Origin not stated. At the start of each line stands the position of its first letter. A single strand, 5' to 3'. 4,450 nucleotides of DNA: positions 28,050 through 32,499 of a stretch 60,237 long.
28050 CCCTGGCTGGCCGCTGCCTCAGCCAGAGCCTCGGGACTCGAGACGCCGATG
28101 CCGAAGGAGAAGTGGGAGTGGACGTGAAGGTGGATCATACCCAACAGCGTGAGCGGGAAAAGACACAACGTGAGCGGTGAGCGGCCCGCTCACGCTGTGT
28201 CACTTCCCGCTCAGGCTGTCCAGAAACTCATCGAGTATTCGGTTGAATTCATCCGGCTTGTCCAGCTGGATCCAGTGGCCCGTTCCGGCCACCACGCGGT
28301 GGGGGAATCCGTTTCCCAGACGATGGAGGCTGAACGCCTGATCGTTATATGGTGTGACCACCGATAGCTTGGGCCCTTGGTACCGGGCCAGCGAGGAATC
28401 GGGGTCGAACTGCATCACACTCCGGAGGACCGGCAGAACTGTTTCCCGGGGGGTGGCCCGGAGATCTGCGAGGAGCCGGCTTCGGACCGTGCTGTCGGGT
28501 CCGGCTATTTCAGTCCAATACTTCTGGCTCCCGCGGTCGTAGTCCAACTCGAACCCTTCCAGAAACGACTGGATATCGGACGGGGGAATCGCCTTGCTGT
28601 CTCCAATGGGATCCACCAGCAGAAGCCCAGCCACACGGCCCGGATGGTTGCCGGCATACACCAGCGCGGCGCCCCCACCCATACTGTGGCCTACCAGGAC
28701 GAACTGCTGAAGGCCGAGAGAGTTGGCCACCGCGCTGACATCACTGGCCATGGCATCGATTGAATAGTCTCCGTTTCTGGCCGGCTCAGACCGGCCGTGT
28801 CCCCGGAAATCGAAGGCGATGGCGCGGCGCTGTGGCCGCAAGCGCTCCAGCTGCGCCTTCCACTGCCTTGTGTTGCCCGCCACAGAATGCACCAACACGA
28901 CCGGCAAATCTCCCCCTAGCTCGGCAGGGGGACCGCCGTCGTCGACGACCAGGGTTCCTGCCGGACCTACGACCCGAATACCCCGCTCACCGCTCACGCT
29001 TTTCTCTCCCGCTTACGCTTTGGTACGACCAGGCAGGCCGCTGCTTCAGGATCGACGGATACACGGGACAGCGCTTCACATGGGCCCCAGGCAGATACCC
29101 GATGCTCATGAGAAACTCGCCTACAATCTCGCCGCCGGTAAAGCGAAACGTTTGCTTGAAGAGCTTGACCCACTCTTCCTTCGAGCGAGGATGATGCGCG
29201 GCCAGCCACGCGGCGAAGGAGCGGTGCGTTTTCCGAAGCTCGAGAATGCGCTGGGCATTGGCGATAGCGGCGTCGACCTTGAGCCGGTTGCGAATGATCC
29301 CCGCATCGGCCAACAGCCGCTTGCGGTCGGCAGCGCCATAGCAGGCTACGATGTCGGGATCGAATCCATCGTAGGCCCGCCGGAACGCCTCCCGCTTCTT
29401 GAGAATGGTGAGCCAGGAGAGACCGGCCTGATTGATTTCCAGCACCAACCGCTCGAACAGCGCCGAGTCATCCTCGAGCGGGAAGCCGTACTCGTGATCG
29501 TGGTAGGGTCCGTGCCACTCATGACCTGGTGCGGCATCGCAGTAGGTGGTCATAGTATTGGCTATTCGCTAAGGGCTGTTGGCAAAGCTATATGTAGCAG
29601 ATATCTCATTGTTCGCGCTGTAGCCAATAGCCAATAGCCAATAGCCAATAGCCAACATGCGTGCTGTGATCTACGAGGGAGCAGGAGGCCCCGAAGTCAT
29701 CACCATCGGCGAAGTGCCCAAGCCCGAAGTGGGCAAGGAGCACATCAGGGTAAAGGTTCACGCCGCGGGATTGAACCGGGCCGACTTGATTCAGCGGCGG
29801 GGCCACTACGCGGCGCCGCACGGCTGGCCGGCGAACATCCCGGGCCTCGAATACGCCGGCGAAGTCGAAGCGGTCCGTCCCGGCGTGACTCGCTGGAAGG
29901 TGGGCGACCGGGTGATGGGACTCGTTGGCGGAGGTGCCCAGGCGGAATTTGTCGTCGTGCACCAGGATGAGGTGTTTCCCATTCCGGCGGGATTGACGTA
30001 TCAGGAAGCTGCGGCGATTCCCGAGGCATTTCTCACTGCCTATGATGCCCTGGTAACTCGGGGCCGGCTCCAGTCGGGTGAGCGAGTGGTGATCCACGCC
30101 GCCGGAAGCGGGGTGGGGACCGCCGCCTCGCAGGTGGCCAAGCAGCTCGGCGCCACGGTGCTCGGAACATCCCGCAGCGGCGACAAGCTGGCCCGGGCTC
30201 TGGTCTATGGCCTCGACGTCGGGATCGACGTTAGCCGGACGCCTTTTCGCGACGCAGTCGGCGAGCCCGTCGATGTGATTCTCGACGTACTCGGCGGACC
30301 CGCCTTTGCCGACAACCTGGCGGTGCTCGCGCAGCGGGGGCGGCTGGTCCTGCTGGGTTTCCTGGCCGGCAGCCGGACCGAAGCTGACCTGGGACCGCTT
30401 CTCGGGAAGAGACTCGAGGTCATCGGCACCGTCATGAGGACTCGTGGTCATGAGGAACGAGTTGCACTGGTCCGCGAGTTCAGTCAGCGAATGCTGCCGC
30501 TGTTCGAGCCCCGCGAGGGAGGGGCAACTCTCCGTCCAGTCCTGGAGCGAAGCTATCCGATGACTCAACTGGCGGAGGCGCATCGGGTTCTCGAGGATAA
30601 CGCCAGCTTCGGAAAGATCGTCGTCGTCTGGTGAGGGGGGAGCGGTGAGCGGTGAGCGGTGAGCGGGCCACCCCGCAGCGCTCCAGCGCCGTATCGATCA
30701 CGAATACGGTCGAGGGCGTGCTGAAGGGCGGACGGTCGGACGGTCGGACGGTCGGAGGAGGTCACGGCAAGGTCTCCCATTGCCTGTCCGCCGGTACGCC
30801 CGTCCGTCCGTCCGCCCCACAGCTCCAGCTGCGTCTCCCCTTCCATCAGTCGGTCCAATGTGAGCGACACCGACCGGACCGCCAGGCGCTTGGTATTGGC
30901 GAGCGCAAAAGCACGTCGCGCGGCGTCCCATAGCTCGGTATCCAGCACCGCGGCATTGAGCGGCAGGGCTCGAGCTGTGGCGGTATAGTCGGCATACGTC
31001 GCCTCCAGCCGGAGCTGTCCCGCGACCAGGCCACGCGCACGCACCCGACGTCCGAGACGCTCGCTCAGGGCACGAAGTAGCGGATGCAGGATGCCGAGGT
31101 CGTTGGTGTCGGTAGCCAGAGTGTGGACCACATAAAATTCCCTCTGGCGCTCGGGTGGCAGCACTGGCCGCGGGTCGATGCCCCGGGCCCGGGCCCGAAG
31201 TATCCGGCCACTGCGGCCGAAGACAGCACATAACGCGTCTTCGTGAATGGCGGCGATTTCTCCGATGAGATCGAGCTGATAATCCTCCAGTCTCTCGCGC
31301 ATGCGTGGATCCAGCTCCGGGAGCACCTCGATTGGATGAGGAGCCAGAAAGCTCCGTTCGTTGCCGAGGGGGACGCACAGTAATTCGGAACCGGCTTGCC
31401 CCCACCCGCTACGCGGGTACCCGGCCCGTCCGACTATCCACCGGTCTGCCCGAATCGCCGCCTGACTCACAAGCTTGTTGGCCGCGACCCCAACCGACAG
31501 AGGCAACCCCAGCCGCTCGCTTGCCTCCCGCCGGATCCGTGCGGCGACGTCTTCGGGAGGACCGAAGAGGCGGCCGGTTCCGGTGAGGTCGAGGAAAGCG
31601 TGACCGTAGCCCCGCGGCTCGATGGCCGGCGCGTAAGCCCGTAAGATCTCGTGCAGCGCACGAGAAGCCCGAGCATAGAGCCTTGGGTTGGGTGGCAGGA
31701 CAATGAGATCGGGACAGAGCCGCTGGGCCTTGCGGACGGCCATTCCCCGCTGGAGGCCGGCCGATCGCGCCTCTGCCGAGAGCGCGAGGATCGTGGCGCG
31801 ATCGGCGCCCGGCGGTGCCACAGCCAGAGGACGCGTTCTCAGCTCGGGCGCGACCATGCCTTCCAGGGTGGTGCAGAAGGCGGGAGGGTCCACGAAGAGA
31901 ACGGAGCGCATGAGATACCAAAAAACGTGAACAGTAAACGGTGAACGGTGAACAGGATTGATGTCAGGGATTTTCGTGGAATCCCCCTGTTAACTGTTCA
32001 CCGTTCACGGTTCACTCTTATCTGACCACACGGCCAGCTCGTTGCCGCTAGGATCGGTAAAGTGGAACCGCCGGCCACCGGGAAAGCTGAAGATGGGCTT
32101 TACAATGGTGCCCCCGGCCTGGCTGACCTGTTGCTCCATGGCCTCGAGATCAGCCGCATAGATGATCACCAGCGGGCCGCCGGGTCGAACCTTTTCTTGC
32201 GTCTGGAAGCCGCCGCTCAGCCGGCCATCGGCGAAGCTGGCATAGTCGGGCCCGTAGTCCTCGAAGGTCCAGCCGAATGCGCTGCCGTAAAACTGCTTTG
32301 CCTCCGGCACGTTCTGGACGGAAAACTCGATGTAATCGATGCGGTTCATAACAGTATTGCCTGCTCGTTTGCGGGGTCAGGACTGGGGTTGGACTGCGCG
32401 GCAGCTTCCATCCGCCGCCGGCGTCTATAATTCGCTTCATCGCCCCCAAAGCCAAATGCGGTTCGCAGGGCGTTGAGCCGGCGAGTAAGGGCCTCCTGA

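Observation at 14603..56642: Dense family of 7-/8-nt tandem-repeat arrays, mostly as inverted array pairs at gene borders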

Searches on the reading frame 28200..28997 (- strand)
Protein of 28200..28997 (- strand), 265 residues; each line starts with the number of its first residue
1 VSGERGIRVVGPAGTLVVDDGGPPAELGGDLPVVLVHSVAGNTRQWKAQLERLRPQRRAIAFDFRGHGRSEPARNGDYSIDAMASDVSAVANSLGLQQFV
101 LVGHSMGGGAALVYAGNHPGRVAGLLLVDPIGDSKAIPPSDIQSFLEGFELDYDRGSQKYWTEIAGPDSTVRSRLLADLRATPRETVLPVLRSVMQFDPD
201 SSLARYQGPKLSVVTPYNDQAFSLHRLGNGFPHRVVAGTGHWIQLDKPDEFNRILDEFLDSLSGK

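Call 37: search_protein_families(library=pfam, proteins=[window:28200-28997:-], max_evalue=0.01)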
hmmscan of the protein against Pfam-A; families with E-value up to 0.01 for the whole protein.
window:28200-28997:- (265 aa): 7 families
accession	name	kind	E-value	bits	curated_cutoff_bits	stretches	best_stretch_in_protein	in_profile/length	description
PF00561.26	Abhydrolase_1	-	1.8e-27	97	25.8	1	32-137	2-107/245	alpha/beta hydrolase fold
PF12697.13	Abhydrolase_6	-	8.8e-22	79.3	26.3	1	33-253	1-216/217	Alpha/beta hydrolase family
PF12146.15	Hydrolase_4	-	1.5e-13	51.1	27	1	33-136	7-115/239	Serine aminopeptidase, S33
PF03096.20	Ndr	-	5.7e-06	25.7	23.3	1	79-137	81-139/283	Ndr family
PF00756.26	Esterase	-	0.00074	19.8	22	1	99-125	117-143/251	Putative esterase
PF12740.14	PETase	-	0.0045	16.9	28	1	82-120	109-148/263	PET hydrolase-like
PF07819.20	PGAP1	-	0.0058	16.8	24.3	0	97-125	91-122/233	PGAP1-like alpha/beta domain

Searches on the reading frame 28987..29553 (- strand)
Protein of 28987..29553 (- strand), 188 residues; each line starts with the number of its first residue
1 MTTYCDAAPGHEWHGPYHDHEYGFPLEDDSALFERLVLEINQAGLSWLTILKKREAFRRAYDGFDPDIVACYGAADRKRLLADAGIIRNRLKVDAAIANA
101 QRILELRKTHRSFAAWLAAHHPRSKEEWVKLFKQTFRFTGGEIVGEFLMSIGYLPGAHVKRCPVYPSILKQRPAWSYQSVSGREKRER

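Call 10: search_protein_families(library=pfam, proteins=[window:28987-29553:-])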
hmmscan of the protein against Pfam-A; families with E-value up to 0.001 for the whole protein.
window:28987-29553:- (188 aa): 1 family
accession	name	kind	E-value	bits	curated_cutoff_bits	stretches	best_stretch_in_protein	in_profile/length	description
PF03352.18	Adenine_glyco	-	1.1e-40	139.9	25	1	16-121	10-115/177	Methyladenine glycosylase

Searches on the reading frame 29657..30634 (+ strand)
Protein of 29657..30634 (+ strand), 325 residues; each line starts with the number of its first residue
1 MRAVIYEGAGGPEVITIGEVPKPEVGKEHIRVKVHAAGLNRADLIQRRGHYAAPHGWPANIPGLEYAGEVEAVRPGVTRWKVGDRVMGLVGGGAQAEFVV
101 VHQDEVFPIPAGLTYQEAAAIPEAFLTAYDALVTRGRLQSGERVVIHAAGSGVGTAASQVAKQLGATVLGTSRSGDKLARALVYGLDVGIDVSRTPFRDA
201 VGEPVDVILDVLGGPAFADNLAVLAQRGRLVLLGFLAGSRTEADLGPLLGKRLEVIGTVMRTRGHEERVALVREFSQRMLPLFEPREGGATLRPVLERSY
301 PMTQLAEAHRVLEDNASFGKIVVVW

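Call 9: find_encoding_contigs(protein=window:29657-30634:+, flank=10000, max_places=6)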
Protein window:29657-30634:+ (325 aa): no gene with exactly this product is on record in the collection.

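Call 10: search_protein_families(library=pfam, proteins=[window:29657-30634:+])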
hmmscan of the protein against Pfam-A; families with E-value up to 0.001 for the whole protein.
window:29657-30634:+ (325 aa): 3 families
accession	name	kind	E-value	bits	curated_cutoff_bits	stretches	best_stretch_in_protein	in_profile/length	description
PF00107.32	ADH_zinc_N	-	2e-20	73.5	31.8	1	152-267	1-119/129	Zinc-binding dehydrogenase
PF08240.17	ADH_N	-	2.1e-18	66.9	23.5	1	27-110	2-103/104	Alcohol dehydrogenase GroES-like domain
PF13602.12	ADH_zinc_N_2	-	1.2e-17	65.5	27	1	185-323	2-134/134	Zinc-binding dehydrogenase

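Call 11: find_related_loci(query=window:29657-30634:+, collection=genome_contigs, flank=10000)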
Query window:29657-30634:+ (325 aa) in genome_contigs; peptide patterns used: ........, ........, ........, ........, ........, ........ (x = any residue, [..] = any of these).
599 stretches matched a pattern (row limit reached: there are more); 184 encode a relative of the query (tblastn E <= 1e-3); the best 80 are kept; 80 distinct loci.
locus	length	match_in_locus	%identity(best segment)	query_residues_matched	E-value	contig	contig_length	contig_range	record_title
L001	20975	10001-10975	87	1-325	0e+0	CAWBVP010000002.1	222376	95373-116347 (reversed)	MAG: uncultured Gemmatimonadales bacterium isolate MFD07737.bin.2.36 genome assembly, contig: contig_10855, whole genome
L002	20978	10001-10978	87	1-325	0e+0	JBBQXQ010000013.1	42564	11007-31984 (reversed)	MAG: Gemmatimonadales bacterium isolate Co_metawrap_2123 Cmw_2123_k141_27688664_length_42564_cov_11.0000, whole genome s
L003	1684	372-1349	87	1-325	0e+0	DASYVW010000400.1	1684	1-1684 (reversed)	MAG TPA_asm: Gemmatimonadales bacterium isolate SMAG_U6264 k141_70486, whole genome shotgun sequence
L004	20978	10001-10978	87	1-325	0e+0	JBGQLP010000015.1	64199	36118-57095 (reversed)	MAG: Gemmatimonadota bacterium isolate OBJ2_061818_050_35 k141_255662_length_64199_cov_28.2773, whole genome shotgun seq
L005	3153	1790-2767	86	1-325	0e+0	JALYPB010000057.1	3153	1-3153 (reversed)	MAG: Gemmatimonadota bacterium isolate MDV bin26 SD1454-56_k127_570007, whole genome shotgun sequence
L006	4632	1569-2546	85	1-325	0e+0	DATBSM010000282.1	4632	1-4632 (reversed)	MAG TPA_asm: Gemmatimonadales bacterium isolate SMAG_U4157 k141_146922, whole genome shotgun sequence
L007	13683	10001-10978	85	1-325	0e+0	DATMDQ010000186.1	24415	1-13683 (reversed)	MAG TPA_asm: Gemmatimonadales bacterium isolate SMAG_U13412 k141_1527598, whole genome shotgun sequence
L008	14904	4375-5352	85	1-325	1e-180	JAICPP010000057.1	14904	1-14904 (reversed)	MAG: Gemmatimonadales bacterium isolate TY_FP_2_bin.28 k141_939868_length_14904_cov_10.0000, whole genome shotgun sequen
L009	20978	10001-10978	85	1-325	2e-180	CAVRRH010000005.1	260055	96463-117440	MAG: uncultured Gemmatimonadales bacterium isolate MFD04850.bin.2.341 genome assembly, contig: contig_144312, whole geno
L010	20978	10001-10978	81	1-325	1e-175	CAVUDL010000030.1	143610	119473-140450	MAG: uncultured Gemmatimonadales bacterium isolate MFD02840.bin.1.159 genome assembly, contig: contig_69897, whole genom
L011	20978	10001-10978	83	1-325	2e-175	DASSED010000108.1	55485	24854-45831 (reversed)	MAG TPA_asm: Gemmatimonadales bacterium isolate SMAG_U968 k141_779571, whole genome shotgun sequence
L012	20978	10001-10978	85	1-325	0e+0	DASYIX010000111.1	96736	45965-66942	MAG TPA_asm: Gemmatimonadales bacterium isolate SMAG_U4280 k141_2321005, whole genome shotgun sequence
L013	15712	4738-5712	81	1-325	5e-167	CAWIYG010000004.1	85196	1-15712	MAG: uncultured Gemmatimonadales bacterium isolate MFD04935.bin.2.79 genome assembly, contig: contig_36668, whole genome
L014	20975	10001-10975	80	1-325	5e-167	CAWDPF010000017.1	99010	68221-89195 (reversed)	MAG: uncultured Gemmatimonadales bacterium isolate MFD09212.bin.4.173 genome assembly, contig: contig_70869, whole genom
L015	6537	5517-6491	81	1-325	7e-168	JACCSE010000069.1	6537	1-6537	MAG: Gemmatimonadales bacterium isolate MGR_bin40 SD2897-2912_k127_6063103, whole genome shotgun sequence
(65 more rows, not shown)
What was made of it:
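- On STRR (cyanobacterial): The organism is a Gemmatimonadales bacterium (call 11).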

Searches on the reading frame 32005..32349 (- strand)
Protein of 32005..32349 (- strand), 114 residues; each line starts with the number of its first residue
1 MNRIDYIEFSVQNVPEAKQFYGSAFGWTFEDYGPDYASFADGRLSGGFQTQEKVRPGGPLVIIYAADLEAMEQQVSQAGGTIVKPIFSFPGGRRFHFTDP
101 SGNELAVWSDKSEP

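Call 37: search_protein_families(library=pfam, proteins=[window:32005-32349:-], max_evalue=0.01)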
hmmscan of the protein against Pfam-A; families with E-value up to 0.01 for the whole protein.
window:32005-32349:- (114 aa): 3 families
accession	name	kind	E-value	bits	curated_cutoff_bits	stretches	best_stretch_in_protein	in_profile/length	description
PF00903.31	Glyoxalase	-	3.5e-11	44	20.6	1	3-106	1-120/121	Glyoxalase/Bleomycin resistance protein/Dioxygenase superfamily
PF18029.7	Glyoxalase_6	-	0.00015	22.8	23.6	1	9-107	4-105/106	Glyoxalase-like domain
PF22677.2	Ble-like_N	-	0.0044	17.2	24.5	1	16-38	14-37/41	Bleomycin resistance protein-like N-terminal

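Call 45: find_encoding_contigs(protein=window:32005-32349:-, flank=10000, max_places=10)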
Protein window:32005-32349:- (114 aa): no gene with exactly this product is on record in the collection.
